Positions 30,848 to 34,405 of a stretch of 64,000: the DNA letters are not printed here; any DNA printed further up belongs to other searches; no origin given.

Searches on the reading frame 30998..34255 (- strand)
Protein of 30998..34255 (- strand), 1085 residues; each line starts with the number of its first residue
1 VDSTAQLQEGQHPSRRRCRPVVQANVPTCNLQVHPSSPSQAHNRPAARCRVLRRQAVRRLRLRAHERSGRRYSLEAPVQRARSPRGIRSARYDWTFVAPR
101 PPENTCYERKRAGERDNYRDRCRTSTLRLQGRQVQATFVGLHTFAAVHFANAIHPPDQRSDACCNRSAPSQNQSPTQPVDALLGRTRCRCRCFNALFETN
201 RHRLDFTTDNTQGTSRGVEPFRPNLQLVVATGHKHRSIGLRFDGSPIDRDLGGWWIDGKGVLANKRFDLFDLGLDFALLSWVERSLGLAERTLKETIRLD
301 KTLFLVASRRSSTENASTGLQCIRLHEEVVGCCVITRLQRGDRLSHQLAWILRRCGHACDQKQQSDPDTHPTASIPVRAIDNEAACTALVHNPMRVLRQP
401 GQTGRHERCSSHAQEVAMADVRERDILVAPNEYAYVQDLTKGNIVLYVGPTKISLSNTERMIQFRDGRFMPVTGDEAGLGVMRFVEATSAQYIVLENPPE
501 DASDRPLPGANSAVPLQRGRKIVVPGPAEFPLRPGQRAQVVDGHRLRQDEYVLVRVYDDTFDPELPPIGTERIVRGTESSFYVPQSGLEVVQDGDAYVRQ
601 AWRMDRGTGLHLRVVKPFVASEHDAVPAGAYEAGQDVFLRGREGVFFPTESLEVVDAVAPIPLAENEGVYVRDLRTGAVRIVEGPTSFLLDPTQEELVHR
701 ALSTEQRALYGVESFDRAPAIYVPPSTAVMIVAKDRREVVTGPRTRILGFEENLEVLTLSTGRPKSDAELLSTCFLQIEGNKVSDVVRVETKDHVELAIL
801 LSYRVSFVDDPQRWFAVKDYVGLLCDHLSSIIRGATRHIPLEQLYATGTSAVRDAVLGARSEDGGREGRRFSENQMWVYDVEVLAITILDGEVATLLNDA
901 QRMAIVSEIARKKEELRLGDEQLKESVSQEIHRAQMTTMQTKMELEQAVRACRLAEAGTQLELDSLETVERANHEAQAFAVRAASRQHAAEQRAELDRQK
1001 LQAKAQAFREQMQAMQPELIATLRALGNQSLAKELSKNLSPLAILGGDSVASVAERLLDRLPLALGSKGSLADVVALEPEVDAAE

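Call 26: search_protein_families(library=pfam, proteins=[window:30998-34255:-], max_evalue=0.01)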
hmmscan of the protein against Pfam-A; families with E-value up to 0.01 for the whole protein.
window:30998-34255:- (1085 aa): 3 families
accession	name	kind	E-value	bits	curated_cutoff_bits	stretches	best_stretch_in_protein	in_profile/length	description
PF11978.13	MVP_shoulder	-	2.8e-27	95.5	25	1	781-890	3-118/118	Shoulder domain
PF17795.6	Vault_3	-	3.4e-10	40.4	28.8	1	737-774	22-59/62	Major Vault Protein Repeat domain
PF17796.6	Vault_4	-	4.1e-05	24.1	22.9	1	661-709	2-48/63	Major Vault Protein repeat domain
